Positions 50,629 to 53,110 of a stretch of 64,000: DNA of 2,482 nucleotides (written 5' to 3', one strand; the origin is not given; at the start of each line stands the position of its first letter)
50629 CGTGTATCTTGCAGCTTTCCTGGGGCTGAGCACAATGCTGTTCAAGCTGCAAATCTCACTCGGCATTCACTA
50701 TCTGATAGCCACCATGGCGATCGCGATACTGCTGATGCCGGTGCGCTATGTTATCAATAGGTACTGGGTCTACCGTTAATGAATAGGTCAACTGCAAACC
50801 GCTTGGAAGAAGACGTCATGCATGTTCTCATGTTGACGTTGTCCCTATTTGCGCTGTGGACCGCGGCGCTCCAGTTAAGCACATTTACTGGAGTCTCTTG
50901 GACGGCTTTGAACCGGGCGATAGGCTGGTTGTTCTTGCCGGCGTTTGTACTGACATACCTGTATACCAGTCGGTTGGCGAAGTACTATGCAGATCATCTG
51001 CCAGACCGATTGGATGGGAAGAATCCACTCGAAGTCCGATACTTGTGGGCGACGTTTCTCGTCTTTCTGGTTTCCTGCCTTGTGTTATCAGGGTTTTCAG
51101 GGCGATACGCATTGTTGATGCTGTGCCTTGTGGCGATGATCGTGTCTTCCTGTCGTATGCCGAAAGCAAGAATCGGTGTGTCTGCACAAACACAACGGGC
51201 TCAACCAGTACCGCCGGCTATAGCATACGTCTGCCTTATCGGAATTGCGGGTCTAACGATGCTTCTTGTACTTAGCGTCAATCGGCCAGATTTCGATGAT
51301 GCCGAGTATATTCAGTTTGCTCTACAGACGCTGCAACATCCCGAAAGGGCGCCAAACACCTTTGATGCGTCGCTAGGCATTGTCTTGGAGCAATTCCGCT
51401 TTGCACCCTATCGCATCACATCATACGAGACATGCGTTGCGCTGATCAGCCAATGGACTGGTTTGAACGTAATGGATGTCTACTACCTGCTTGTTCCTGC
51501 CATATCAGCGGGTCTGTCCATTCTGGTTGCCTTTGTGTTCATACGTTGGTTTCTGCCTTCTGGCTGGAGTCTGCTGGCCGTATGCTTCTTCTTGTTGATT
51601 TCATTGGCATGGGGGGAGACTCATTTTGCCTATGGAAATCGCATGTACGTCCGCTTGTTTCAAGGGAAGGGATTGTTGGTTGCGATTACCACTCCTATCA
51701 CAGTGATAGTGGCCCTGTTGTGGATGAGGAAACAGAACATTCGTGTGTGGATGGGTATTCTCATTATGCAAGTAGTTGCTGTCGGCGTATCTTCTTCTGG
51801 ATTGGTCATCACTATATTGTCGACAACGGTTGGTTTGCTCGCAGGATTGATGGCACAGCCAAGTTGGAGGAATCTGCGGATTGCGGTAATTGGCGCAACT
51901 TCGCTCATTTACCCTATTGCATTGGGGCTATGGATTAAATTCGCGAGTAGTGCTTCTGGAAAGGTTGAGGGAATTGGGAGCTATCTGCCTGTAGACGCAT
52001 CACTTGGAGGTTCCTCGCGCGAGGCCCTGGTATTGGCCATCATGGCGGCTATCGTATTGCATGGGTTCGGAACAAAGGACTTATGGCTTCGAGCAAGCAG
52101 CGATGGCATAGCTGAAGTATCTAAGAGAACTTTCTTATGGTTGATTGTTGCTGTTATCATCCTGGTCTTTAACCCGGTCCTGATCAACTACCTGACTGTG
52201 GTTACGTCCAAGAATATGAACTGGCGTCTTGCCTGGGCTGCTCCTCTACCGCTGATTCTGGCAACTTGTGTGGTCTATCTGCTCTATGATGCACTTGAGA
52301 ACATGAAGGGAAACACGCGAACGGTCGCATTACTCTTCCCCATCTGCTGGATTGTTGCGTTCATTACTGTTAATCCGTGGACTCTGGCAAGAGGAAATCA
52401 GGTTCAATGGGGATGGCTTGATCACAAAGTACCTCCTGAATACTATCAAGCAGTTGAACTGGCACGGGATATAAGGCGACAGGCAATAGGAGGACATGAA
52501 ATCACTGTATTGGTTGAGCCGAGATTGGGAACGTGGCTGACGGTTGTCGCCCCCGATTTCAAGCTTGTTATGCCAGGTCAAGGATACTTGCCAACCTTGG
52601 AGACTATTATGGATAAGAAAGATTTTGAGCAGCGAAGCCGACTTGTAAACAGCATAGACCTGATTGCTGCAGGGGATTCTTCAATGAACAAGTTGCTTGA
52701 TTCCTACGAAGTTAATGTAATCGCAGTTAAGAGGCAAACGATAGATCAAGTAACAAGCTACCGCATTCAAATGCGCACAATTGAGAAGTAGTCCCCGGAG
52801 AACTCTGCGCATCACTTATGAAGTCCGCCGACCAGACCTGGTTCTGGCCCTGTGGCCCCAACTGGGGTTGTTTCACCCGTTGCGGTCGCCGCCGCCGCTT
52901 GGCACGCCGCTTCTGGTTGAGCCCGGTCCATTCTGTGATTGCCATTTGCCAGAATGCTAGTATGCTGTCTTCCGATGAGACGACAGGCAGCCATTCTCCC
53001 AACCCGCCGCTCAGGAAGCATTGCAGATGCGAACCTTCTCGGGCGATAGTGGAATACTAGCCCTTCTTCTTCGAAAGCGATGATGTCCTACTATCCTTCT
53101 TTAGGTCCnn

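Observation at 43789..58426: Low-GC glycan-modification island inserted between a GC-rich envelope gene and pstS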

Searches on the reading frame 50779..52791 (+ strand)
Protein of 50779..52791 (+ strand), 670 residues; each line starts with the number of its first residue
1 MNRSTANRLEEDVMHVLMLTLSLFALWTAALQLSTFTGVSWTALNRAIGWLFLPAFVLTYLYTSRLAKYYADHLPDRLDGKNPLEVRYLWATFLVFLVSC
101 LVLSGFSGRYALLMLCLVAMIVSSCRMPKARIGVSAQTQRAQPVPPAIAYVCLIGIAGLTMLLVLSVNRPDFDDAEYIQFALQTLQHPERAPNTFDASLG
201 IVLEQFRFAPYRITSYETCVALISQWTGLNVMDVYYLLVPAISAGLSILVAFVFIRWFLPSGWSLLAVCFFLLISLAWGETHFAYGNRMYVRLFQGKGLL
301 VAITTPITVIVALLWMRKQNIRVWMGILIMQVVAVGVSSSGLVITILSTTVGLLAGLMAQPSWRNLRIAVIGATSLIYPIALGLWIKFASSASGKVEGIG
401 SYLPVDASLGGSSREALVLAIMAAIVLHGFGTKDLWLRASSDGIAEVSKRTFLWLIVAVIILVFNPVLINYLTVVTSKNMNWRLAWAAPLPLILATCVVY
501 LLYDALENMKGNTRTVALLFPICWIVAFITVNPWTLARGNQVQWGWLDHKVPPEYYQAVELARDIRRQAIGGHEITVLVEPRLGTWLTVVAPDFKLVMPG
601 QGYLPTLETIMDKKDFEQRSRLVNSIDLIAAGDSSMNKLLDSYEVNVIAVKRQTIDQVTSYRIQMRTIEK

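Call 4: search_protein_families(library=pfam, proteins=[window:50779-52791:+], max_evalue=0.01)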
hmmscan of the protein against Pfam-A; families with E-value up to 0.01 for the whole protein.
window:50779-52791:+ (670 aa): 1 family
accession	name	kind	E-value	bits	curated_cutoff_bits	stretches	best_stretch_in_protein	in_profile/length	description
PF19554.4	DUF6077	-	2.8e-15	56.4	27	1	89-373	46-340/354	Family of unknown function (DUF6077)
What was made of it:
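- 50779..52791 (+): DUF6077 polytopic protein, a GT-C-fold glycosyltransferase with an invariant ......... motif. PF19554 2.8e-15 (call 4).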

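Call 5: search_protein_families(library=ncbifam, proteins=[window:50779-52791:+], max_evalue=0.01)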
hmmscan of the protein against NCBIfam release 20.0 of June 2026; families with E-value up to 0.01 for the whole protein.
window:50779-52791:+ (670 aa): 0 families

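Call 34: find_homologous_proteins(query=window:50779-52791:+, max_evalue=0.00001)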
Query window:50779-52791:+ (670 aa): 84 proteins with E <= 0.00001 among 8000 candidates.
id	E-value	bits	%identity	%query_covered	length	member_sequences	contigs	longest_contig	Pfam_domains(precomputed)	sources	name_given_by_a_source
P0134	0.0e+0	1395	94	100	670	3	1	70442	PF19554.5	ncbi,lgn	-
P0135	7.4e-256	869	60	100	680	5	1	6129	PF19554.5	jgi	jgi:hypothetical protein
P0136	2.6e-251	854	60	100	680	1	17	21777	PF19554.5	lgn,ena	-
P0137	2.4e-243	827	57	100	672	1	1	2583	PF19554.5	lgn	-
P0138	1.7e-241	821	58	100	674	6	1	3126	PF19554.5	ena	-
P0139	6.9e-233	793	57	100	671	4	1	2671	-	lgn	-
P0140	3.6e-230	784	56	100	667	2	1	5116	PF19554.5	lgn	-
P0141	1.1e-221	756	61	87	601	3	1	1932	PF19554.5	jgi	jgi:hypothetical protein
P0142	2.8e-219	748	53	99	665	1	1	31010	PF19554.5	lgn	-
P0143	8.2e-218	743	55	96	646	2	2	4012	PF19554.5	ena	-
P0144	1.6e-213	729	53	99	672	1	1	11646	-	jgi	jgi:hypothetical protein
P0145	4.1e-208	711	50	99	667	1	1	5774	PF19554.5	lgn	-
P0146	5.6e-206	704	49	100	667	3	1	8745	PF19554.5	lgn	-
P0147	8.1e-189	647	50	98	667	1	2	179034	-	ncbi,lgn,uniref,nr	ncbi:hypothetical protein [Pseudorhodoferax sp.]|uniref:hypothetical protein n=1 Tax=Pseudorhodofera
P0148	7.0e-184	631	47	100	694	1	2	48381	PF19554.5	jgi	jgi:hypothetical protein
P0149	1.3e-183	630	48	100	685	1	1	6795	PF19554.5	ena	-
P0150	8.4e-178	611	46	99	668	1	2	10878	PF19554.5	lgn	-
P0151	8.7e-177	608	47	95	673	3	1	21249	PF19554.5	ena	-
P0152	2.1e-171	590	46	97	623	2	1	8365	PF19554.5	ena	-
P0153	4.8e-167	575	52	76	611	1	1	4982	PF19554.5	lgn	-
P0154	2.1e-164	567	44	98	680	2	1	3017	PF19554.5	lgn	-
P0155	1.8e-157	544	42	97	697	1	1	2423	PF19554.5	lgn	-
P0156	3.1e-153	530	42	97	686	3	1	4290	PF19554.5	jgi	jgi:hypothetical protein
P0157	8.3e-137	475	56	60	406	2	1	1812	PF19554.5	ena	-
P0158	5.0e-122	427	39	94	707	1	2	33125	PF19554.5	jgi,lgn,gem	-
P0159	3.1e-121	424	37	98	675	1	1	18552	PF19554.5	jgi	-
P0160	3.9e-117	410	37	94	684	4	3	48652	PF19554.5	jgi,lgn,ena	jgi:hypothetical protein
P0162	5.6e-116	407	36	99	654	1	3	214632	PF19554.5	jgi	jgi:hypothetical protein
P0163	9.0e-116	406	36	100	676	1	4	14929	PF19554.5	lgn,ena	-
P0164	1.0e-115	406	36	97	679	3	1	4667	PF19554.5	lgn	-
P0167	9.1e-114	399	35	95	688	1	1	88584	PF19554.5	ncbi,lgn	ncbi:MAG: DUF6077 domain-containing protein [Gammaproteobacteria bacterium]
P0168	9.5e-114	399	37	95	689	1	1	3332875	PF19554.5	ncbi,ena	-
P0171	1.9e-112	395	37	98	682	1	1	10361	PF19554.5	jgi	jgi:hypothetical protein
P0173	1.6e-111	392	35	95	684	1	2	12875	PF19554.5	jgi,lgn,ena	-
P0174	1.6e-111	392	35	99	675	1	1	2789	PF19554.5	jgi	jgi:hypothetical protein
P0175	2.9e-111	391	36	97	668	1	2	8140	PF19554.5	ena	-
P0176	5.3e-111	390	38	94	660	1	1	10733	PF19554.5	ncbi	-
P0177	3.7e-110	387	37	96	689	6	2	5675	PF19554.5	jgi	jgi:hypothetical protein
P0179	1.2e-108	382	34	97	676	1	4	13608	PF19554.5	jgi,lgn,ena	-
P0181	1.5e-105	372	34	96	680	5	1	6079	PF19554.5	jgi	-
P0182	8.2e-105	370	37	96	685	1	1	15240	PF19554.5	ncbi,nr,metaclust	ncbi:MAG: hypothetical protein A2169_07380 [Deltaproteobacteria bacterium RBG_13_47_9]|nr:MAG: hypot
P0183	1.8e-104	369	35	93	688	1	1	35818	PF19554.5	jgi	jgi:hypothetical protein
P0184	1.6e-102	362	40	73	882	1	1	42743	PF19554.5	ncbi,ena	-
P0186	8.4e-102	360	35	97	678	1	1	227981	PF19554.5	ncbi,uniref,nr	ncbi:DUF6077 domain-containing protein [Acerihabitans arboris]|uniref:Uncharacterized protein n=1 Ta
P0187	1.1e-101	359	35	95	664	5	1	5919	PF19554.5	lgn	-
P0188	1.4e-101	359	33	96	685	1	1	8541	PF19554.5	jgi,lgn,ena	-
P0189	5.2e-101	357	32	96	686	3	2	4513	PF19554.5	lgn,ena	-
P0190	6.1e-101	357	34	98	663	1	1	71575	PF19554.5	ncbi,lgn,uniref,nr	ncbi:DUF6077 domain-containing protein [Pseudomonas citronellolis]|uniref:DUF6077 domain-containing 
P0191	2.2e-100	355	38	73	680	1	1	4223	PF19554.5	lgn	-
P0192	8.7e-99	350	34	97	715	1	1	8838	PF19554.5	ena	-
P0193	1.0e-98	350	44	66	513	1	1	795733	PF19554.5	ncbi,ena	-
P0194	2.0e-96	342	33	94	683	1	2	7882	PF19554.5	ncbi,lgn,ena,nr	ncbi:MAG: hypothetical protein J5820_03525 [Rhodocyclaceae bacterium]|nr:hypothetical protein [Rhodo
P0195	7.6e-95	337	35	94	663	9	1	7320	PF19554.5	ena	-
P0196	8.4e-95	337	32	94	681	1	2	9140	PF19554.5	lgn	-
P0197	1.1e-94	336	34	94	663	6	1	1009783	PF19554.5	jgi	jgi:hypothetical protein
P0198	1.5e-94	336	35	94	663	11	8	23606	PF19554.5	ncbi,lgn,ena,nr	ncbi:MAG: hypothetical protein E6560_09675 [Yersiniaceae bacterium]|nr:hypothetical protein [Yersini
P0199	3.1e-94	335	37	74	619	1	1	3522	PF19554.5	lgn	-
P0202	2.6e-92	328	32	94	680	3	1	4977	PF19554.5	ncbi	-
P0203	4.9e-92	328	34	96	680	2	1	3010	PF19554.5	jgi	jgi:hypothetical protein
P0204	5.6e-90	321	32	98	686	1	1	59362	PF19554.5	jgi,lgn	jgi:hypothetical protein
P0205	1.5e-83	299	40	71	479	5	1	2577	PF19554.5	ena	-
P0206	1.9e-83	299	29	97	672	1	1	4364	PF19554.5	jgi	-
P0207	2.8e-83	299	33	98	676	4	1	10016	PF19554.5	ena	-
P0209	3.4e-75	272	36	69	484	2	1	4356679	PF19554.5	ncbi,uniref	ncbi:DUF6077 domain-containing protein [Bauldia sp.]|uniref:DUF6077 domain-containing protein n=1 Ta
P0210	2.1e-73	266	34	73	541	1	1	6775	PF19554.5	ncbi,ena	-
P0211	4.8e-66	242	34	61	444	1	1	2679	PF19554.5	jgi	jgi:hypothetical protein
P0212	9.0e-64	234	36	59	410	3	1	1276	PF19554.5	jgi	jgi:hypothetical protein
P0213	1.5e-62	230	37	59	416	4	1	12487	PF19554.5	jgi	jgi:hypothetical protein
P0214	1.5e-58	217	34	57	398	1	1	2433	PF19554.5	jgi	jgi:hypothetical protein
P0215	6.8e-57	211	37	54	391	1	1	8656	PF19554.5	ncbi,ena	ncbi:MAG: DUF6077 domain-containing protein [Syntrophales bacterium]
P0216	2.0e-23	101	28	50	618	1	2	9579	PF19554.5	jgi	-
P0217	2.3e-15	74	30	30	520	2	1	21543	PF19554.5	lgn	-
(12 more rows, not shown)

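Call 37: search_solved_structures(query=A2, max_evalue=10)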
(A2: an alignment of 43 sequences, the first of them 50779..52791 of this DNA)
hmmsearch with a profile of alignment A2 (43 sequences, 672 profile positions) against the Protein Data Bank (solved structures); distinct sequences matched with E-value up to 10: 1.
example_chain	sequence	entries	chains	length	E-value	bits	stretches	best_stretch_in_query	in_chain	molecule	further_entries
8f8u_A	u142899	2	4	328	1.4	10.4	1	579-634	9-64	Bifunctional ligase/repressor BirA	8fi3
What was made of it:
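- Tried and rejected: A sequence-profile search of the PDB with DUF6077 found nothing (call 37).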

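Call 50: search_protein_families(library=pfam, proteins=[L083:4370-6790:-], max_evalue=0.001)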
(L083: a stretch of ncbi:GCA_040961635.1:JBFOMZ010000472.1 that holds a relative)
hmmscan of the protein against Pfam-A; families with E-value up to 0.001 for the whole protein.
L083:4370-6790:- (806 aa): 0 families

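Call 51: predict_structure(alignment_id=A2)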
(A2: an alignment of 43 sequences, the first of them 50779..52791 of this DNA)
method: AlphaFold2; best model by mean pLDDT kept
length: 670 residues; sequences in the alignment: 43
mean_pLDDT: 87.5   pTM: 0.91
mean pLDDT of the five models: 87.5, 87.0, 86.8, 85.9, 84.9
residues with pLDDT >= 90: 397; 70-90: 203; 50-70: 56; < 50: 14
segments of 3 or more residues with pLDDT < 50: 1-3, 131-137
pLDDT, mean of each block of 10 residues (from residue 1): 67 97 97 95 96 96 96 81 68 89 91 89 65 47 80 96 91 88 95 92 85 94 97 95 97 95 94 91 85 87 97 95 97 95 95 95 94 96 83 58 84 91 85 55 78 94 91 81 91 95 84 85 92 87 87 92 89 85 92 89 77 92 92 91 92 68 83
secondary structure, 60 per line:
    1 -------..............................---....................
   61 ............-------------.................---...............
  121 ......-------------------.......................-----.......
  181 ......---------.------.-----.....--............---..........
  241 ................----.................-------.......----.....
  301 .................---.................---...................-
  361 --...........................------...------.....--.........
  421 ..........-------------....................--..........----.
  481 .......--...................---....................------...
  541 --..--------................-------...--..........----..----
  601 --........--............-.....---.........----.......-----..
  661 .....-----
elements in order: H8-37 H41-72 H86-102 H106-126 H146-166 H174-186 H209-213 H216-227 H231-256 H261-277 H285-291 H296-317 H321-337 H341-359 H363-389 H405-409 H412-430 H444-463 H466-475 H480-487 H490-508 H512-531 H553-568 E576-578 H581-590 H603-610 H613-624 H626-630 H634-642 E647-653 E659-665
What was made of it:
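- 50779..52791 (+): AF2 model with pLDDT 87.5 and pTM 0.91 (call 51).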

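Call 55: fold_search(model_id=the predicted structure, library=pdb)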
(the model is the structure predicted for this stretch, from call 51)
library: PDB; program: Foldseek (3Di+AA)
matches with E <= 10: 507; with E <= 0.001: 9
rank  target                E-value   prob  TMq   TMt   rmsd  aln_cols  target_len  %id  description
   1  7e9s_A                1.7e-04  1.00  0.41  0.33  10.2       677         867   12  Archaeal oligosaccharyltransferase AglB from Archaeoglobus fulgidus in complex with an inhibitory peptide and a dolich (released 2021-09-08)
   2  8b6l_I                1.9e-04  1.00  0.45  0.44   7.8       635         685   10  Subtomogram average of the human Sec61-TRAP-OSTA-translocon (released 2022-12-07)
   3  6s7t_A                1.9e-04  1.00  0.40  0.38   9.5       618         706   11  Cryo-EM structure of human oligosaccharyltransferase complex OST-B (released 2019-12-18)
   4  8if8_C                2.8e-04  1.00  0.44  0.48  16.5       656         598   14  Arabinosyltransferase AftA (released 2023-05-31)
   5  8if8_B                2.9e-04  1.00  0.42  0.45  15.3       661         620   13  Arabinosyltransferase AftA (released 2023-05-31)
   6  5ogl_A                4.4e-04  1.00  0.39  0.37  10.0       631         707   10  Structure of bacterial oligosaccharyltransferase PglB in complex with an acceptor peptide and an lipid-linked oligosac (released 2017-10-25)
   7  9n9j_I                4.6e-04  1.00  0.41  0.39  16.1       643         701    9  Structure of a GRP94 folding intermediate engaged with a CCDC134- and FKBP11-bound secretory translocon (released 2025-11-19)
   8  6ftg_5                7.0e-04  1.00  0.39  0.40  11.4       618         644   11  Subtomogram average of OST-containing ribosome-translocon complexes from canine rough microsomal membranes (released 2018-03-21)
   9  6gxc_A                8.5e-04  1.00  0.39  0.37  10.6       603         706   11  Bacterial oligosaccharyltransferase PglB in complex with an inhibitory peptide and a reactive lipid-linked oligosaccha (released 2018-11-14)
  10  3rce_A                1.2e-03  1.00  0.39  0.38  10.2       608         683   11  Bacterial oligosaccharyltransferase PglB (released 2011-06-15)
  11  6s4m                  4.1e-02  0.21  0.10  0.14  24.8       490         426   10  Crystal structure of the human organic anion transporter MFSD10 (TETRAN) (released 2020-05-13)
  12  6m20_A                8.3e-02  0.14  0.10  0.13  24.2       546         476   12  Crystal structure of Plasmodium falciparum hexose transporter PfHT1 bound with glucose (released 2020-09-09)
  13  9dlh                  1.2e-01  0.97  0.37  0.41   8.7       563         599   13  donor substrate analog-bound AftB (released 2025-06-25)
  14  9pc9                  1.3e-01  0.12  0.11  0.15  21.8       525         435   12  Structure of Synaptic Vesicle Protein 2A Bound to UCB7361 (released 2025-09-10)
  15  7bc6_A                1.3e-01  0.09  0.09  0.12  24.2       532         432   13  Cryo-EM structure of the outward open proton coupled folate transporter at pH 7.5 (released 2021-05-12)
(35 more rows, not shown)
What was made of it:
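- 50779..52791 (+): Foldseek top matches are AglB, STT3, AftA and PglB at probability 1.00 (call 55).
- DUF6077 is closest in fold to the oligosaccharyltransferases AglB, STT3 and PglB (call 55).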

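Call 72: search_protein_families(library=ncbifam, proteins=[L083:4370-6790:-], max_evalue=1)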
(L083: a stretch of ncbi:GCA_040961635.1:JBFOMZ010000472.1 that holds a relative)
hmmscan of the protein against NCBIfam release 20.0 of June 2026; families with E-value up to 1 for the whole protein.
L083:4370-6790:- (806 aa): 1 family
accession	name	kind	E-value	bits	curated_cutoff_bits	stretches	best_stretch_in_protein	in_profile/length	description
NF011530.0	PRK14968.1-4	equivalog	0.015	14.6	243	1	305-385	35-113/202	putative methyltransferase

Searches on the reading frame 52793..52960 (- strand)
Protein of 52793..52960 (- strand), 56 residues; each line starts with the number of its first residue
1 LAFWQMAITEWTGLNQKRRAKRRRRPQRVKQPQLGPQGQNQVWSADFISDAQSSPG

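Call 72: search_protein_families(library=ncbifam, proteins=[window:52793-52960:-], max_evalue=1)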
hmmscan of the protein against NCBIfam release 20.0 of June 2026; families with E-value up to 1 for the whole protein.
seq(56 aa): 1 family
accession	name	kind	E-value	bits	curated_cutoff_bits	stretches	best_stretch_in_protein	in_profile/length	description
NF033516.0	transpos_IS3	equivalog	0.038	13.2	160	1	13-50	179-226/369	IS3 family transposase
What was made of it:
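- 52811..52935 (-): Possible IS3 OrfB N-terminal remnant (.............); weak. NF033516 IS3 transposase E = 0.038, profile positions 179-226 (call 72).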
